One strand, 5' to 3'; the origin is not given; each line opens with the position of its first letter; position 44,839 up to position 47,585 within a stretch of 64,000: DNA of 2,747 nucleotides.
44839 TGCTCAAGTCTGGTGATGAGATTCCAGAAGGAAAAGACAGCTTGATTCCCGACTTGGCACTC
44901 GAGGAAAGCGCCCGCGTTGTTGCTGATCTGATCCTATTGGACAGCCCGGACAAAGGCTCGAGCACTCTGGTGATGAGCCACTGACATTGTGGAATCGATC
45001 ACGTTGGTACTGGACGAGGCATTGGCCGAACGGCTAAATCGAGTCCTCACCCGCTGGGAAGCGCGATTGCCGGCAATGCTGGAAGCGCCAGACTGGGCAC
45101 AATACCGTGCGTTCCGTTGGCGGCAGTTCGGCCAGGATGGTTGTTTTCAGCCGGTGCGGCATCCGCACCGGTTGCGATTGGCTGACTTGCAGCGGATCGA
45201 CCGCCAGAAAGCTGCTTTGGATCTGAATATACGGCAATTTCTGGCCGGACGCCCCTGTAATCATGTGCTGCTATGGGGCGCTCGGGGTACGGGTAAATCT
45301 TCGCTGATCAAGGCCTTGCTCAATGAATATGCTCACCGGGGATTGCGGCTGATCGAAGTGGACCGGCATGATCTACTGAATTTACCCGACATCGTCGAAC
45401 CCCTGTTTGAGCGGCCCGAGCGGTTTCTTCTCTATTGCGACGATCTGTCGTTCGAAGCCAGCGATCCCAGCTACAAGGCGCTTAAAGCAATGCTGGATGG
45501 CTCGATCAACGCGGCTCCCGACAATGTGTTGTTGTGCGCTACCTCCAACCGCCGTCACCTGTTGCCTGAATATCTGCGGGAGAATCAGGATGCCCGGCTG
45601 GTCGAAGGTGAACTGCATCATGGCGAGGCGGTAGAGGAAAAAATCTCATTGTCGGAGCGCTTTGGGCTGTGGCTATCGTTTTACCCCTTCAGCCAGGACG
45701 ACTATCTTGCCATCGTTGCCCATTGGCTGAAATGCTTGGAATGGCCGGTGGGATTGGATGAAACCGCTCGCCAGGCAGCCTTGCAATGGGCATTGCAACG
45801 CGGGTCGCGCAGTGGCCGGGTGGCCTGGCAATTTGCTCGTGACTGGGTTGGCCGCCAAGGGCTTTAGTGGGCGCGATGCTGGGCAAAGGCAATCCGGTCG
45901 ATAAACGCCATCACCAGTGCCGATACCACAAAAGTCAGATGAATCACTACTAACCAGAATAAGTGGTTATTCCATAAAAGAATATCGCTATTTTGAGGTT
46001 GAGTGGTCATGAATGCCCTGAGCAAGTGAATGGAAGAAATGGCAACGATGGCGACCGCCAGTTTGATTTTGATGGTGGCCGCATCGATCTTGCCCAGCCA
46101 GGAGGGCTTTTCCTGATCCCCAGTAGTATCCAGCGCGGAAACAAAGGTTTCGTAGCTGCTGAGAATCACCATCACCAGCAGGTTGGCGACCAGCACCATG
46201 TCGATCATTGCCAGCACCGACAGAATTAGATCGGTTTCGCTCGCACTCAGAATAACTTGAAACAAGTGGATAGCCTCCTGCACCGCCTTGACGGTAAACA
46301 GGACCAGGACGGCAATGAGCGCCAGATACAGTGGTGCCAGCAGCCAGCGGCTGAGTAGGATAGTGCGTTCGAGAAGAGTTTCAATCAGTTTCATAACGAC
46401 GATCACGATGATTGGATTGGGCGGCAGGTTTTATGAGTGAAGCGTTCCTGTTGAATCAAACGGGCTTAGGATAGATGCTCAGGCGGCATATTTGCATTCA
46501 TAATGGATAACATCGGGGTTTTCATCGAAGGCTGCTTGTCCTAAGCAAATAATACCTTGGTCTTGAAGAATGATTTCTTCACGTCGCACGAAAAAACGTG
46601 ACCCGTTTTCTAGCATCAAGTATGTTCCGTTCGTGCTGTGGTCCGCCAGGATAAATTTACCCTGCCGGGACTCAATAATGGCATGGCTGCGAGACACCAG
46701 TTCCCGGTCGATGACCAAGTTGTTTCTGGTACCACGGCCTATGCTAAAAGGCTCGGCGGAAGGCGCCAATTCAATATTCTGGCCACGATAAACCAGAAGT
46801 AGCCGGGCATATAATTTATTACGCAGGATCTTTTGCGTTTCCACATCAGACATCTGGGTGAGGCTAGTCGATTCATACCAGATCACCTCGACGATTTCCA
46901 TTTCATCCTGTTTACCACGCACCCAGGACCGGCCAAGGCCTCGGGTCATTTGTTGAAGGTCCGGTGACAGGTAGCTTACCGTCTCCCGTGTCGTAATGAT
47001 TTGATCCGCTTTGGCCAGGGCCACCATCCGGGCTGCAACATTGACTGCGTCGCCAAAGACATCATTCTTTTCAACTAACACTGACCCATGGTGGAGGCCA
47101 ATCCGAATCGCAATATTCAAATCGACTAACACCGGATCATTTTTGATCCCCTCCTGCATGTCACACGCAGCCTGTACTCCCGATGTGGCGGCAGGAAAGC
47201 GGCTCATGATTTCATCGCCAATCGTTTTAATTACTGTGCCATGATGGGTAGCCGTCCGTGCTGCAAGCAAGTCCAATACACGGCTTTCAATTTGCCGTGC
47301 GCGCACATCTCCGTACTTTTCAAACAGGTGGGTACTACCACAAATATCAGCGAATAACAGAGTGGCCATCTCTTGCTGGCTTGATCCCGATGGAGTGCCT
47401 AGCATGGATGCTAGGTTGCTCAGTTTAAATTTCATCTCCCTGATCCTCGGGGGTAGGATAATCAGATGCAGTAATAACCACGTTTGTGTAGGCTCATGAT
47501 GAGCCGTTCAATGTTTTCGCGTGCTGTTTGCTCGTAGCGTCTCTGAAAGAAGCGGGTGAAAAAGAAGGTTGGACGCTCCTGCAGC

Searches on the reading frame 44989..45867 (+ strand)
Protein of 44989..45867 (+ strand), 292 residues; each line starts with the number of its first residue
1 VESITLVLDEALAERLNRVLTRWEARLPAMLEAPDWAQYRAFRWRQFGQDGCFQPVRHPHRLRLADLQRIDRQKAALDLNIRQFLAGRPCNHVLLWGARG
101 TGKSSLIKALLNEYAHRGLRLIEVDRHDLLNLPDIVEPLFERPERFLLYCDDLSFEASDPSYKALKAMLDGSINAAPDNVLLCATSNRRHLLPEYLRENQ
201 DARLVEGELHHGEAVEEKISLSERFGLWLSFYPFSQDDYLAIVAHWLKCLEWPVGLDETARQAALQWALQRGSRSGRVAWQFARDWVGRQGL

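Call 61: search_protein_families(library=pfam, proteins=[window:44989-45867:+], max_evalue=0.00001)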
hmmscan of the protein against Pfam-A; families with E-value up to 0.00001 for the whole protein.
window:44989-45867:+ (292 aa): 3 families
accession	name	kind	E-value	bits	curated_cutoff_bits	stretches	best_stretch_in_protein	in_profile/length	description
PF05673.19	DUF815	-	1.3e-105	352.5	23.8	1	38-290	2-249/249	Protein of unknown function (DUF815)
PF13191.12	AAA_16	-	1.4e-07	32.6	32.6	1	72-123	7-57/167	AAA ATPase domain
PF00004.35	AAA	-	2.4e-06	28.5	21.2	0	93-197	1-119/131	ATPase family associated with various cellular activities (AAA)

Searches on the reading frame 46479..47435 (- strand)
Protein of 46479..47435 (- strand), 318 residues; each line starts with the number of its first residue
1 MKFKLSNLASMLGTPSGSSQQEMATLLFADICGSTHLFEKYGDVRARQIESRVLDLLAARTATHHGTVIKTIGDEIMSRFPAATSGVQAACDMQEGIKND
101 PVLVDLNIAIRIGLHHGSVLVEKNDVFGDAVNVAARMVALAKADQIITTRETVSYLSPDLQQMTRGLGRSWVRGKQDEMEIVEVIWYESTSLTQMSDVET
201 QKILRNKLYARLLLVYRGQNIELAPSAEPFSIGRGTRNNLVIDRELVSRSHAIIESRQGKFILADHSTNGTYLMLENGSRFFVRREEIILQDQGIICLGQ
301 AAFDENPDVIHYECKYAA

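Call 3: search_protein_families(library=pfam, proteins=[window:46479-47435:-], max_evalue=0.01)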
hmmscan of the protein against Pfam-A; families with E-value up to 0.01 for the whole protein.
window:46479-47435:- (318 aa): 3 families
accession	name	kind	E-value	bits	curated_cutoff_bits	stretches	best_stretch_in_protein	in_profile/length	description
PF00211.25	Guanylate_cyc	-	1.7e-17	64.1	21.9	1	20-178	5-176/183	Adenylate and Guanylate cyclase catalytic domain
PF00498.31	FHA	-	4.7e-13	49.8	20.7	1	231-299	2-67/67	FHA domain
PF16697.10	Yop-YscD_cpl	-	0.00043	20.9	33.2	1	218-303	9-88/94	Inner membrane component of T3SS, cytoplasmic domain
